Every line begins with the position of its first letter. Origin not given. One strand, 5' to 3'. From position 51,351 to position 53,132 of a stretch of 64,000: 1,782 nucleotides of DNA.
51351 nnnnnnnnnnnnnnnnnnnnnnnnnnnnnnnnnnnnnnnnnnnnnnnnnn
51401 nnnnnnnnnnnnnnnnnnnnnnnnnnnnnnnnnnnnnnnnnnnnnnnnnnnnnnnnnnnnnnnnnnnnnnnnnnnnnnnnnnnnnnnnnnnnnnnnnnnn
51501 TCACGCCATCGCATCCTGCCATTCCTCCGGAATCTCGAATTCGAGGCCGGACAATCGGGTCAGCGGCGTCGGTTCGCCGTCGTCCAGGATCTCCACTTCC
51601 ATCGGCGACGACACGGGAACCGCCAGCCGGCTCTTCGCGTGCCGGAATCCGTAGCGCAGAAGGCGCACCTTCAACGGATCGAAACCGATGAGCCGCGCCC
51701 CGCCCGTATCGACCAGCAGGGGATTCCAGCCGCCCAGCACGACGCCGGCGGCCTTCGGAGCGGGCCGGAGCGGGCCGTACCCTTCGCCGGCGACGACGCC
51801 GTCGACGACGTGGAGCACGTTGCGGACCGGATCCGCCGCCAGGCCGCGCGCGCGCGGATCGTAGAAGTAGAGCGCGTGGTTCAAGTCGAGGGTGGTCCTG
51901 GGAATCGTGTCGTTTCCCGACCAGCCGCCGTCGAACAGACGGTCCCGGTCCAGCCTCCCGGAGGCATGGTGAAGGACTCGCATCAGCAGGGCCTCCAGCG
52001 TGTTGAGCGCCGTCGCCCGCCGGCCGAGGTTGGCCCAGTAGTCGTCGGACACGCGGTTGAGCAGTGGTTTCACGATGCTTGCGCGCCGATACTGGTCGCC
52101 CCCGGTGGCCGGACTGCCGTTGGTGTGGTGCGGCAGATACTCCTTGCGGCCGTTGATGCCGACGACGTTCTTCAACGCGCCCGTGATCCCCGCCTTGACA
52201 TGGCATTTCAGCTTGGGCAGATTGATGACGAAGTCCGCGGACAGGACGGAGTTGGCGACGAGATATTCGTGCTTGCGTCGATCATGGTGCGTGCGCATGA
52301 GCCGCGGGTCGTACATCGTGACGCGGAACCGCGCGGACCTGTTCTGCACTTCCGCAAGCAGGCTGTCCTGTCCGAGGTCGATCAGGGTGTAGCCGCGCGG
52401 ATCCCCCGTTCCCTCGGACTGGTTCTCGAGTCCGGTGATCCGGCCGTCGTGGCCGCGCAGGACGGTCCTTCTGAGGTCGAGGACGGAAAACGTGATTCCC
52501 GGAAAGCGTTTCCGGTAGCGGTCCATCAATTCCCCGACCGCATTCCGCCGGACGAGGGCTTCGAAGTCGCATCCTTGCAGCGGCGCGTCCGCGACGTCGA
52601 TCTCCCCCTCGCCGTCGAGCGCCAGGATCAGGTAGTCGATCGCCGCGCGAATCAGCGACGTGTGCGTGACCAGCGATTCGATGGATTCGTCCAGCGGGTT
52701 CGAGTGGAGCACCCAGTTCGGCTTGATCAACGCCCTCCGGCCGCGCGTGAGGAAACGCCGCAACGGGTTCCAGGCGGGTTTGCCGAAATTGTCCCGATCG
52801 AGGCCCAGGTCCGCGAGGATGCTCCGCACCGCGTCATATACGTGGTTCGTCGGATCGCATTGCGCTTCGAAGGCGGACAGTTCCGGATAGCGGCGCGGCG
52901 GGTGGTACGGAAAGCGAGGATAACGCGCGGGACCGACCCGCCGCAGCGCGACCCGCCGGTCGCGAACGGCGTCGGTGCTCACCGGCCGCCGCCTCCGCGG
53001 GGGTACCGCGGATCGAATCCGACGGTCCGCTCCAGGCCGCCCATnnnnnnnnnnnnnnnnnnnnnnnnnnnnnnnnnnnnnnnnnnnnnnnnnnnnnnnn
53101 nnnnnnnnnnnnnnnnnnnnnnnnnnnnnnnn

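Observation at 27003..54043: Three small accessory cassettes share one architecture: gene(s) bracketed by 25-47-bp direct repeats that copy the edge of a backbone gene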

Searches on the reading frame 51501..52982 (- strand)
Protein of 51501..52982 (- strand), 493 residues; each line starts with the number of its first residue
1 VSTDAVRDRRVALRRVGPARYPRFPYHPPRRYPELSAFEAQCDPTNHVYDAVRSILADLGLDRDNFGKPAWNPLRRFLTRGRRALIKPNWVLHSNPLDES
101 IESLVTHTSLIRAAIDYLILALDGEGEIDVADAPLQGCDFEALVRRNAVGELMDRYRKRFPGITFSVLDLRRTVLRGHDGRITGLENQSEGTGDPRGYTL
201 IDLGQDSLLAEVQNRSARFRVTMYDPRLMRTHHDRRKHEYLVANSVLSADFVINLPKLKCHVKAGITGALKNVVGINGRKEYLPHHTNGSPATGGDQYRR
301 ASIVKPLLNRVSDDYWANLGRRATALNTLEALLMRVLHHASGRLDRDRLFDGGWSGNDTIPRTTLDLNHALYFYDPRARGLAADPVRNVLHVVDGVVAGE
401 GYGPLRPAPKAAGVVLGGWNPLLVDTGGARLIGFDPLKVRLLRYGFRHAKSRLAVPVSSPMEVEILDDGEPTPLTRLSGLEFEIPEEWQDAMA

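Call 10: search_protein_families(library=pfam, proteins=[window:51501-52982:-], max_evalue=0.01)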
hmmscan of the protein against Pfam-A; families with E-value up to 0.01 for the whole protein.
window:51501-52982:- (493 aa): 1 family
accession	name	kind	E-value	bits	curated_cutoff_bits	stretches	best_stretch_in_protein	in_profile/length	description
PF04015.17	DUF362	-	2.2e-22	80.5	24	1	234-429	84-199/200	Domain of unknown function (DUF362)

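Call 15: find_related_loci(query=window:51501-52982:-, collection=genome_contigs, flank=10000)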
Query window:51501-52982:- (493 aa) in genome_contigs; peptide patterns used: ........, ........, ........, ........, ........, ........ (x = any residue, [..] = any of these).
93 stretches matched a pattern; 63 encode a relative of the query (tblastn E <= 1e-3); 62 distinct loci.
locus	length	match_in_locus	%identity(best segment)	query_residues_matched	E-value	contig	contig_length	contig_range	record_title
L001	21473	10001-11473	64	1-491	0e+0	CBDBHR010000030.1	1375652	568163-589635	MAG: bacterium isolate 2d38f53d-f68d-4995-9e7e-b4655ca317ad genome assembly, contig: contig_30, whole genome shotgun seq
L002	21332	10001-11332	70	1-444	0e+0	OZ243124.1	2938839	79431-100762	MAG: Nitrospirales bacterium isolate 0e0ef677-6dc8-49ba-883f-7fd47c8f42f7 genome assembly, chromosome: 1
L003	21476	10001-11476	62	1-491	0e+0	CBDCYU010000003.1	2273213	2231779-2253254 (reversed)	MAG: Dehalococcoidia bacterium isolate 262ce888-de54-4936-a59d-857f670bbefa genome assembly, contig: contig_3, whole gen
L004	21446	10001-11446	60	11-493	0e+0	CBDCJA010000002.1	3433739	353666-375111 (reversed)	MAG: Dehalococcoidia bacterium isolate 74759a26-e43e-47b4-bd7b-8cfaae66933d genome assembly, contig: contig_2, whole gen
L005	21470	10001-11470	59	11-493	0e+0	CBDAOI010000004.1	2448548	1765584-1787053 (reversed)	MAG: Spirochaetia bacterium isolate d3bce0ab-2dc1-46b8-a379-b64c181c762d genome assembly, contig: contig_4, whole genome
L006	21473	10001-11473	70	1-491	0e+0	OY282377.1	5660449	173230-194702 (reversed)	MAG: uncultured Latescibacteria bacterium genome assembly, chromosome: 1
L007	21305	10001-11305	41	49-491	3e-104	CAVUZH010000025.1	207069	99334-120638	MAG: uncultured delta proteobacterium isolate MFD05567.bin.2.276 genome assembly, contig: contig_99790, whole genome sho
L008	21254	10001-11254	45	11-439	3e-95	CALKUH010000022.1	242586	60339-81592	MAG TPA_asm: uncultured Verrucomicrobia bacterium isolate SRR5576005_bin.86_CONCOCT_v1.1_MAG genome assembly, contig: ER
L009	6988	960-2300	40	37-489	3e-92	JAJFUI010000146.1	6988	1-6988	MAG: Planctomycetaceae bacterium isolate bin.426 k141_92825, whole genome shotgun sequence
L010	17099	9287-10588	40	14-454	3e-92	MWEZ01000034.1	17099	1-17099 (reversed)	MAG: Verrucomicrobia bacterium ADurb.Bin018 BWX54_contig000034, whole genome shotgun sequence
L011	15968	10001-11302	44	1-443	2e-91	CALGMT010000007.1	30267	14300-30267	MAG: uncultured bacterium isolate N1_Bin_METABAT__120_1 genome assembly, contig: c_000002143660, whole genome shotgun se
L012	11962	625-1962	41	6-469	2e-91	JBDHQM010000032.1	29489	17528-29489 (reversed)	MAG: Kiritimatiellia bacterium isolate AS-MESO-3CA.351 NODE_6563_length_29489_cov_5.535802, whole genome shotgun sequenc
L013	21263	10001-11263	44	11-442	2e-91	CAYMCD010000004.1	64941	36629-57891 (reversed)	MAG TPA_asm: uncultured Verrucomicrobiota bacterium isolate binchicken_co16_330 genome assembly, contig: NODE_757_length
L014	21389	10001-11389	40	6-481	3e-89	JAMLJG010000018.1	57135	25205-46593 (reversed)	MAG: Kiritimatiellia bacterium isolate ACE_NR_VERR3 ACE_NR_VERR3_18, whole genome shotgun sequence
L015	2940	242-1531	43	11-453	1e-91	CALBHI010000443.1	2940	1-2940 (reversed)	MAG TPA_asm: uncultured Verrucomicrobia bacterium isolate SRR5576005_bin.32_CONCOCT_v1.1_MAG genome assembly, contig: ER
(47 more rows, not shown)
